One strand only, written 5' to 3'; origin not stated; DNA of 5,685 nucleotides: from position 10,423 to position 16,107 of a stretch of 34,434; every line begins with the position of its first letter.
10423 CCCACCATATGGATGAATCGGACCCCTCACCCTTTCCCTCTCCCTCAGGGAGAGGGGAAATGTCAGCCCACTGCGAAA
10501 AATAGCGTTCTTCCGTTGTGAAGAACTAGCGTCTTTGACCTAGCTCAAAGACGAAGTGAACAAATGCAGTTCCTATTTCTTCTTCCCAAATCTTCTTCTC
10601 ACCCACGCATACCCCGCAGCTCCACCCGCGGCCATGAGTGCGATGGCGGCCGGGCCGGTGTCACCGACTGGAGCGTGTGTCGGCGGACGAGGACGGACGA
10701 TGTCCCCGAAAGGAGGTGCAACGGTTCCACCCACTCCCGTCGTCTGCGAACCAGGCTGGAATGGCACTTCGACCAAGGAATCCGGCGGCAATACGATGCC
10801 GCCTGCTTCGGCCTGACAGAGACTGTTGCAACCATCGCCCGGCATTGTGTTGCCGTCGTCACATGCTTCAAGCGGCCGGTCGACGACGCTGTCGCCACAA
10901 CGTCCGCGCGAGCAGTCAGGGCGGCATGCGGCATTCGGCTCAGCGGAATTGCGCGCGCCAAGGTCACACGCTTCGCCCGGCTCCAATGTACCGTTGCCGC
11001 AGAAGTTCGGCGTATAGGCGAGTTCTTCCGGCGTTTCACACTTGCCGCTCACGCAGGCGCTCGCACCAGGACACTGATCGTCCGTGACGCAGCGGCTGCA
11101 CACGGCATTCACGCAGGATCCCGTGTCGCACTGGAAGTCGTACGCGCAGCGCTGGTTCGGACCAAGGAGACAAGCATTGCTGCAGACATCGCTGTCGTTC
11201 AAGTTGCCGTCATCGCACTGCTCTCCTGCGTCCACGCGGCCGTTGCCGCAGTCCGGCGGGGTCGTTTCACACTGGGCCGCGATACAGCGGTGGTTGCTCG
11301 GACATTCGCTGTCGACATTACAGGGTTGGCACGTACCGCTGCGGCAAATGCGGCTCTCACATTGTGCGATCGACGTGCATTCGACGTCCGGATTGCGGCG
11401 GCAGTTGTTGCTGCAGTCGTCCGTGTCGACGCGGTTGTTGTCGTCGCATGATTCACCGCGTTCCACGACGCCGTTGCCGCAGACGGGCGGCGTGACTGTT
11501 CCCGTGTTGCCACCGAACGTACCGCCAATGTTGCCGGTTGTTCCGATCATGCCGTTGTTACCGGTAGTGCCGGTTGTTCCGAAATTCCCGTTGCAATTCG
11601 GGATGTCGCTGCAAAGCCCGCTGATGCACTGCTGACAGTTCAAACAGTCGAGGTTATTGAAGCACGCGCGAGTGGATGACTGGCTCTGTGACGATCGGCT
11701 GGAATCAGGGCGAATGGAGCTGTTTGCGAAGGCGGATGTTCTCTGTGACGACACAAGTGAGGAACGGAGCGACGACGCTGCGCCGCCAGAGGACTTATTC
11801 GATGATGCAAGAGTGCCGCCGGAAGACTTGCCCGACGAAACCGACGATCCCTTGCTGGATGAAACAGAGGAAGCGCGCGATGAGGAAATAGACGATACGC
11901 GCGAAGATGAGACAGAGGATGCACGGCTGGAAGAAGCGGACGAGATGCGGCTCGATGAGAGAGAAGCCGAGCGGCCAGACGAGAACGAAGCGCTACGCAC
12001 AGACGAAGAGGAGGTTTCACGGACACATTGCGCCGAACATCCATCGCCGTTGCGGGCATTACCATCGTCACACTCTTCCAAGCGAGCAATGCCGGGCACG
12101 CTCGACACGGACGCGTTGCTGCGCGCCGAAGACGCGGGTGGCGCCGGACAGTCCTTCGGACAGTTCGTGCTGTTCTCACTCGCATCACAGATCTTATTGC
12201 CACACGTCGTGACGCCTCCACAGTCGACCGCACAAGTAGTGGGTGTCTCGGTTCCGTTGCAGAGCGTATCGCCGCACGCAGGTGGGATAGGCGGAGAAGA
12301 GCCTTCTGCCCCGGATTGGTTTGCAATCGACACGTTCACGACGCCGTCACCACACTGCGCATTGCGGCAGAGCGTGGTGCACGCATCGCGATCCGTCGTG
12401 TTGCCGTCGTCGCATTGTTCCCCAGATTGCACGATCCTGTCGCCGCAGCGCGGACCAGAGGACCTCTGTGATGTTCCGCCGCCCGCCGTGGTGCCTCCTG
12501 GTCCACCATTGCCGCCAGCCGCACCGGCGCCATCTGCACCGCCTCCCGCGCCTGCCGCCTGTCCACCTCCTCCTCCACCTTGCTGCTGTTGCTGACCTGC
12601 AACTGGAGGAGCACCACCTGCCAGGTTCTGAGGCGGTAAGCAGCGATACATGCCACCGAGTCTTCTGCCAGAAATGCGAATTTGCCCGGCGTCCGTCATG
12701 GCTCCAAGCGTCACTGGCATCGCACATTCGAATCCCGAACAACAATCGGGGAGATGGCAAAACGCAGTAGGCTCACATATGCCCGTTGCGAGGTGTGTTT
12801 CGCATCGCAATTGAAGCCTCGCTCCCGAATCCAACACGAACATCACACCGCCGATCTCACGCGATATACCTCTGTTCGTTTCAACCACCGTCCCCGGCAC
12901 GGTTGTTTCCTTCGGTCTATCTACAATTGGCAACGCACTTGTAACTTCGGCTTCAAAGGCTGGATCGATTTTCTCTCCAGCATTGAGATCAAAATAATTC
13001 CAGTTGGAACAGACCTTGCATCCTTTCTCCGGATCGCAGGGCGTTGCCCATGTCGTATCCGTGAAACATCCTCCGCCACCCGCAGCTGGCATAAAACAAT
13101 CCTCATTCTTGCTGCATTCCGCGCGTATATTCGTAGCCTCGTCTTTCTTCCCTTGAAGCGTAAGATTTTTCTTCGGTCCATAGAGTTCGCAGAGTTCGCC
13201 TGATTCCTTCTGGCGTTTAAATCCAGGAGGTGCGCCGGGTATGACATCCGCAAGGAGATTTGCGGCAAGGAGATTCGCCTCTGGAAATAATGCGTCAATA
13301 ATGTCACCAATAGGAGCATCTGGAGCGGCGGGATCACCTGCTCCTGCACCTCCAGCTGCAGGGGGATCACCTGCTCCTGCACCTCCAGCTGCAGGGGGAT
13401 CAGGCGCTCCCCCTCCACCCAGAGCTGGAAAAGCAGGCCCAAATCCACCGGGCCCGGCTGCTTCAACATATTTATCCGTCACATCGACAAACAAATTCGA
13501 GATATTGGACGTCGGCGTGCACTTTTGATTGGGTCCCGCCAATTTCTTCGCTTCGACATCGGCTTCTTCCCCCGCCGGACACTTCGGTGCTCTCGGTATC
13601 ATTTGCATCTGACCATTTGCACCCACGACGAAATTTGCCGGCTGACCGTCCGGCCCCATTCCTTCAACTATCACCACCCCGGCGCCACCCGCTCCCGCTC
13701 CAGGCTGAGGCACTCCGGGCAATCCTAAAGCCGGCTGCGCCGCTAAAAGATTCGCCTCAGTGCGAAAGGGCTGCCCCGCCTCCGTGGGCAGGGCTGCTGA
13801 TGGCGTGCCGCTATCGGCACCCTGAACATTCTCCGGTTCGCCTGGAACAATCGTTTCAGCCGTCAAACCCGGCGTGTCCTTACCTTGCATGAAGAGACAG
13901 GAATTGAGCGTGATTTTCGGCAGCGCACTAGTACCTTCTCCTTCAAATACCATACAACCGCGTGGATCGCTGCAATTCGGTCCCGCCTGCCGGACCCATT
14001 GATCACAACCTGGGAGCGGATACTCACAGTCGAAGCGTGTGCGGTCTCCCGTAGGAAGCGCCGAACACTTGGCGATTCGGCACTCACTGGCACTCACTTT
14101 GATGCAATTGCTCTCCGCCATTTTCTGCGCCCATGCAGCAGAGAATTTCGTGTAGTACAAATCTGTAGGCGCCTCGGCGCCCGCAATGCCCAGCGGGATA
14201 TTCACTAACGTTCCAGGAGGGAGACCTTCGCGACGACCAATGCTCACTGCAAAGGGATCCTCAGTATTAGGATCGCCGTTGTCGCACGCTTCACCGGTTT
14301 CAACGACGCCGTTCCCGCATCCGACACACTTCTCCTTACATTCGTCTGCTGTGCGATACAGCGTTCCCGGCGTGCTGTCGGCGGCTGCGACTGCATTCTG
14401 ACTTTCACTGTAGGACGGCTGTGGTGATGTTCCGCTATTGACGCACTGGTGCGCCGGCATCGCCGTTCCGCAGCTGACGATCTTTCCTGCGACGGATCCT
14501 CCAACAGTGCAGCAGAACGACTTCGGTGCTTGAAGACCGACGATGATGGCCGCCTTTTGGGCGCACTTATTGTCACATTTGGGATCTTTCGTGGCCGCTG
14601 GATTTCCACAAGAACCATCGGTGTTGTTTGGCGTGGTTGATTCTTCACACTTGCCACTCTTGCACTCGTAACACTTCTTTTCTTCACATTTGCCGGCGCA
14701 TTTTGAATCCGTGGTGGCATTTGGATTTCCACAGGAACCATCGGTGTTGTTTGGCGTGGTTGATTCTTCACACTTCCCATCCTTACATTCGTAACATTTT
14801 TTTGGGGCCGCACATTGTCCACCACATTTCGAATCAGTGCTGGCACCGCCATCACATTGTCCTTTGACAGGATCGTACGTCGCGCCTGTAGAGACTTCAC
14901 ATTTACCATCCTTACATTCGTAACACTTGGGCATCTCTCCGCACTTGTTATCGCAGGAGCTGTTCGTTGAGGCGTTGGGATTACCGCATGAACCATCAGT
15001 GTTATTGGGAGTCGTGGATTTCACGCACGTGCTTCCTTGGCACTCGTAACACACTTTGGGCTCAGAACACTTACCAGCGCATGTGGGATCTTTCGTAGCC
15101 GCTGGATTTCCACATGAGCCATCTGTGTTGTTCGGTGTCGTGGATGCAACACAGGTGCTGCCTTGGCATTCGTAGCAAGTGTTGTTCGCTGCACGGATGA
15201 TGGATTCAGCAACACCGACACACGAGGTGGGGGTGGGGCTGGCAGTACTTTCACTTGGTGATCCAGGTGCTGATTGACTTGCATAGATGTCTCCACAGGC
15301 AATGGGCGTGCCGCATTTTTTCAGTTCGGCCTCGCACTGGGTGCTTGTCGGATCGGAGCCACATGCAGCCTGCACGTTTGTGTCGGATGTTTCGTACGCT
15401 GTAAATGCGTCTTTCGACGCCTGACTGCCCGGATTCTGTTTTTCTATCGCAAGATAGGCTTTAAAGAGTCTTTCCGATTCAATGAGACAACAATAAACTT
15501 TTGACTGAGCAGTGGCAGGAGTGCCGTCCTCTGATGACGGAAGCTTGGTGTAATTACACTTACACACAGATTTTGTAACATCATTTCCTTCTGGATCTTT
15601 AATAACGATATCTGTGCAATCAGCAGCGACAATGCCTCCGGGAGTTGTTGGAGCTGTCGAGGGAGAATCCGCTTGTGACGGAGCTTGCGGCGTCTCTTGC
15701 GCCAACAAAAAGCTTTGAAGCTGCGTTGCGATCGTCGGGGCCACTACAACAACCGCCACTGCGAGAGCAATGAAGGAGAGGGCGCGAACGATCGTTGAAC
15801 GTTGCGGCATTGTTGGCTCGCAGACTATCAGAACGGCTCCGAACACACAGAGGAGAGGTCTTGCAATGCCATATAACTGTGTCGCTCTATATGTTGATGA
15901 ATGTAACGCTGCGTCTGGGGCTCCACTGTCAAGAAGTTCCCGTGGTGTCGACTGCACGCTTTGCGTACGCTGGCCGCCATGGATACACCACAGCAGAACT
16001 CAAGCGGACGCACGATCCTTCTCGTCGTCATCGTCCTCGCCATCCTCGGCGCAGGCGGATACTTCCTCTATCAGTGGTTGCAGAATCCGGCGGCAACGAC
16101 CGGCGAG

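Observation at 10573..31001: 20-kb locus of four giant, about 9% cysteine secreted proteins in alternating unanchored/sortase-anchored pairs, with DsbA-type genes at and inside the locus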

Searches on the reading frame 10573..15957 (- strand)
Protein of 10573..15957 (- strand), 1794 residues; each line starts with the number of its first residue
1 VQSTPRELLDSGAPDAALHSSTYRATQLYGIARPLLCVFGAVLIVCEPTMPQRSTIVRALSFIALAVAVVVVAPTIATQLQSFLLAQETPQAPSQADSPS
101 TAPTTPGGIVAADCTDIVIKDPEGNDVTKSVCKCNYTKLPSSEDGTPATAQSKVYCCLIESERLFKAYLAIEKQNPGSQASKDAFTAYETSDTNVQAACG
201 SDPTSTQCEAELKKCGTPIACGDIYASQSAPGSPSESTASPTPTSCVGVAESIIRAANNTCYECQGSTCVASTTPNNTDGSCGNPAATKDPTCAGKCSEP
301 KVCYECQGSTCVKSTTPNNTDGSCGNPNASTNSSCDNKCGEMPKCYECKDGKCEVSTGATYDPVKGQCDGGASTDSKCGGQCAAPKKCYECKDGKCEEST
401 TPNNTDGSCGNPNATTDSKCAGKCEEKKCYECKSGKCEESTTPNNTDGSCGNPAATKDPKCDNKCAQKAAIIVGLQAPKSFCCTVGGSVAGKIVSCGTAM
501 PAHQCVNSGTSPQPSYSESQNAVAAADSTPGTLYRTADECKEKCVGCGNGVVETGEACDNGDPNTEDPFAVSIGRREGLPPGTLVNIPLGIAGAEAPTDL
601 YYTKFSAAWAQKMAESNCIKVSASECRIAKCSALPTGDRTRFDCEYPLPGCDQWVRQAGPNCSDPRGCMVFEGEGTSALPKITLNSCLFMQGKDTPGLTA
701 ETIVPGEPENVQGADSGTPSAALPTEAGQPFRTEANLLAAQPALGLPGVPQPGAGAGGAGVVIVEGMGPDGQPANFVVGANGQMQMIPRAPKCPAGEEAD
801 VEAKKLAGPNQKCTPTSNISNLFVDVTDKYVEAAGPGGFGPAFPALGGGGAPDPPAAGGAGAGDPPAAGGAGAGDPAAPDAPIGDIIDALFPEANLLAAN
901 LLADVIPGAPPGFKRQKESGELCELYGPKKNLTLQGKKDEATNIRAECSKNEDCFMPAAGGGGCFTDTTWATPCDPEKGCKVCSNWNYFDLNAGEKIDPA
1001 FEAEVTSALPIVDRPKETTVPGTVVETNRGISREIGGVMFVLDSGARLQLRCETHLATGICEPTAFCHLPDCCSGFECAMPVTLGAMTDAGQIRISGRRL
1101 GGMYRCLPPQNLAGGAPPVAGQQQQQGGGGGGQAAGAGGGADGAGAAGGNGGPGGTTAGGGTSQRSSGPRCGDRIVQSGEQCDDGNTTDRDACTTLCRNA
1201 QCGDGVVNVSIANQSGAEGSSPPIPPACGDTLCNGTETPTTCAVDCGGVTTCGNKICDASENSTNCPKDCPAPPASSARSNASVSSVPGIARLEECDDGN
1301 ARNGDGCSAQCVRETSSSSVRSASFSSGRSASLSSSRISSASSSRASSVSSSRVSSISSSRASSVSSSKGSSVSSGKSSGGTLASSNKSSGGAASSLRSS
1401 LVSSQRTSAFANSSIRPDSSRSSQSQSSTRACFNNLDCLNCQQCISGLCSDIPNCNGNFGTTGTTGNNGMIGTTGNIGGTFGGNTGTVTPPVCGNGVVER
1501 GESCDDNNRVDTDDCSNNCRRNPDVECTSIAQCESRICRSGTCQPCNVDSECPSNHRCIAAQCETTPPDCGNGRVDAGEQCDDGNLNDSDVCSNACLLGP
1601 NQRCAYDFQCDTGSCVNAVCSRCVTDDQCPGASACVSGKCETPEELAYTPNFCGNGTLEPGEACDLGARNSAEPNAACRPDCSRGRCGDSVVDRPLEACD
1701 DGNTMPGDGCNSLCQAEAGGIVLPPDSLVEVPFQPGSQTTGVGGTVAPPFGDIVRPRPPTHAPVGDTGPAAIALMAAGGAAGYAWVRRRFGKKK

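Call 4: search_protein_families(library=pfam, proteins=[window:10573-15957:-], max_evalue=0.01)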
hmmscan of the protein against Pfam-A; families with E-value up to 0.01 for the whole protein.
window:10573-15957:- (1794 aa): 1 family
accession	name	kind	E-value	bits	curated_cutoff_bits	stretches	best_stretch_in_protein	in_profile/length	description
PF13948.11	DUF4215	-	3.1e-11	43.8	27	4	1168-1197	18-46/47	Domain of unknown function (DUF4215)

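Call 5: search_protein_families(library=ncbifam, proteins=[window:10573-15957:-], max_evalue=0.01)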
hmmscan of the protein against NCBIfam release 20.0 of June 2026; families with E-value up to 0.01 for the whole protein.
window:10573-15957:- (1794 aa): 1 family
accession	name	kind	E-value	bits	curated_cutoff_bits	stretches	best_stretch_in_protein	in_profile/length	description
TIGR02232.1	myxo_disulf_rpt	repeat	1e-27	95.7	20.8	5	1685-1719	2-35/38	cysteine-rich acidic repeat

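Call 34: search_solved_structures(query=window:10573-15810:-, max_evalue=0.01)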
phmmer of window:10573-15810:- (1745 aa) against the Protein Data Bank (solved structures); distinct sequences matched with E-value up to 0.01: 0.

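Call 75: find_encoding_contigs(protein=window:10573-15810:-, flank=10000, max_places=5)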
Protein window:10573-15810:- (1745 aa): no gene with exactly this product is on record in the collection.

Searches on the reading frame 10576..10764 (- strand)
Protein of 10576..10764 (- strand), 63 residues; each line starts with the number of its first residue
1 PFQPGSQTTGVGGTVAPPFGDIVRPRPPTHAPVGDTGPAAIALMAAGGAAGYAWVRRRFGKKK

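Call 23: search_protein_families(library=ncbifam, proteins=[window:10576-10764:-], max_evalue=10)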
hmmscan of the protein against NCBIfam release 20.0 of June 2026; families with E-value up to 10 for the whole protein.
seq(63 aa): 4 families
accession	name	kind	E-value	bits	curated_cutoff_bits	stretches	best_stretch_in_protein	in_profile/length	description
NF046098.1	RSP_7527_fam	equivalog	0.072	12.9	26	1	44-62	20-38/48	RSP_7527 family protein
TIGR02595.1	PEP_CTERM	domain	0.082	13.8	16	1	38-58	4-22/24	PEP-CTERM sorting domain-containing protein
NF058571.1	GVDTG_CTERM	domain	3.8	7.9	29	1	38-58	25-44/44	GVDTG sorting domain-containing protein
TIGR03901.2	MYXO-CTERM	domain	6.9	7.2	20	1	34-58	9-34/34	MYXO-CTERM sorting domain-containing protein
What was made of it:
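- On MYXO-CTERM / PEP-CTERM / GVDTG-CTERM sorting domains: GVDTG_CTERM 7.9 against 29 (call 23).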

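Call 24: search_protein_families(library=pfam, proteins=[window:10576-10764:-], max_evalue=10)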
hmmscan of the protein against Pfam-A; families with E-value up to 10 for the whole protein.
seq(63 aa): 1 family
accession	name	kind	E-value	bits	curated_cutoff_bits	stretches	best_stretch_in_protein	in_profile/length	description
PF07589.16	PEP-CTERM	-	0.04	14.5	20.7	1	38-57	5-24/24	PEP-CTERM motif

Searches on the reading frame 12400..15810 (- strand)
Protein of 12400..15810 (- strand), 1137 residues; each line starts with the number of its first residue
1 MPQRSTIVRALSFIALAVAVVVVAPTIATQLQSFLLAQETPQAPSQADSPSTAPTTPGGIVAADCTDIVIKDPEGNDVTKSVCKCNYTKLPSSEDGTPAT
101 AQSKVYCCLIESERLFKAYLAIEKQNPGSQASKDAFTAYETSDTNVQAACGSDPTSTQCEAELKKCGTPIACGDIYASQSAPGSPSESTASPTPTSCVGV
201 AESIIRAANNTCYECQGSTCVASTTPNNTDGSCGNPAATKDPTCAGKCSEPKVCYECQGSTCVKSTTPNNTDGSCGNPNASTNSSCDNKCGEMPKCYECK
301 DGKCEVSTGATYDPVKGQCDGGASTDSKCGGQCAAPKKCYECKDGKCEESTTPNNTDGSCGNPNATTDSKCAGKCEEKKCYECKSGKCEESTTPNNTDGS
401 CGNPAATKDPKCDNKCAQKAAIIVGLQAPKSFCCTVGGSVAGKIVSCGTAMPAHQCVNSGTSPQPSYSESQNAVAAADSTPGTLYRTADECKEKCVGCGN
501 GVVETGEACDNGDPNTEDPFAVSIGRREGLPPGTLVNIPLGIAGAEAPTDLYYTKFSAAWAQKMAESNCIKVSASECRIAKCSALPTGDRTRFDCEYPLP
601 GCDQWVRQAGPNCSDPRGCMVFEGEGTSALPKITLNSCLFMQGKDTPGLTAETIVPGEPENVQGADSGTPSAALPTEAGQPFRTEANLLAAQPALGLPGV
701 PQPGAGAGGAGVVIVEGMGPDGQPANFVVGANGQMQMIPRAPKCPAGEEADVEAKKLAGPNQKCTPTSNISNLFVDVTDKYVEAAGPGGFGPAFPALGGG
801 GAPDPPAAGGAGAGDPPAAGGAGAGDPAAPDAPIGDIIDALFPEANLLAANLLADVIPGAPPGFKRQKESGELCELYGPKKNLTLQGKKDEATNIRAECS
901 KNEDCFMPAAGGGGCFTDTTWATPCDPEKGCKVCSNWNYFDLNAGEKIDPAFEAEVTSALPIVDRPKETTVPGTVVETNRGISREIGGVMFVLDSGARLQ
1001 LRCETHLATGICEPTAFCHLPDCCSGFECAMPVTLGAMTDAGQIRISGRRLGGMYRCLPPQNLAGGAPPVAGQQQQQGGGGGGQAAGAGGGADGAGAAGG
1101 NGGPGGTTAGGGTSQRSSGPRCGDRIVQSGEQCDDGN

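Call 50: search_protein_families(library=pfam, proteins=[window:12400-15810:-], max_evalue=1)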
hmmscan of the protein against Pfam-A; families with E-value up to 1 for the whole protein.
window:12400-15810:- (1137 aa): 1 family
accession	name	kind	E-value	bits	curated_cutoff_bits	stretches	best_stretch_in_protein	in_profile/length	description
PF13948.11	DUF4215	-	0.0017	19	27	1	1119-1137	18-36/47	Domain of unknown function (DUF4215)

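Call 72: search_protein_representatives(protein=window:12478-15810:-)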
Query: 1111 residues. Proteins with E-value up to 0.001 (for the whole library): 2; up to 1e-10: 1; up to 1e-30: 1. The best 2 are listed.
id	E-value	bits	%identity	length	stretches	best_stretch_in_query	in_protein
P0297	0.0e+00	2531.5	97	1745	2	1-1111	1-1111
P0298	3.9e-07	45.1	51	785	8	487-520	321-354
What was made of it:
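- The G1 head has no homologue among 1.84 billion representative proteins (call 72).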

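Call 74: find_encoding_contigs(protein=P0297, flank=10000, max_places=5)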
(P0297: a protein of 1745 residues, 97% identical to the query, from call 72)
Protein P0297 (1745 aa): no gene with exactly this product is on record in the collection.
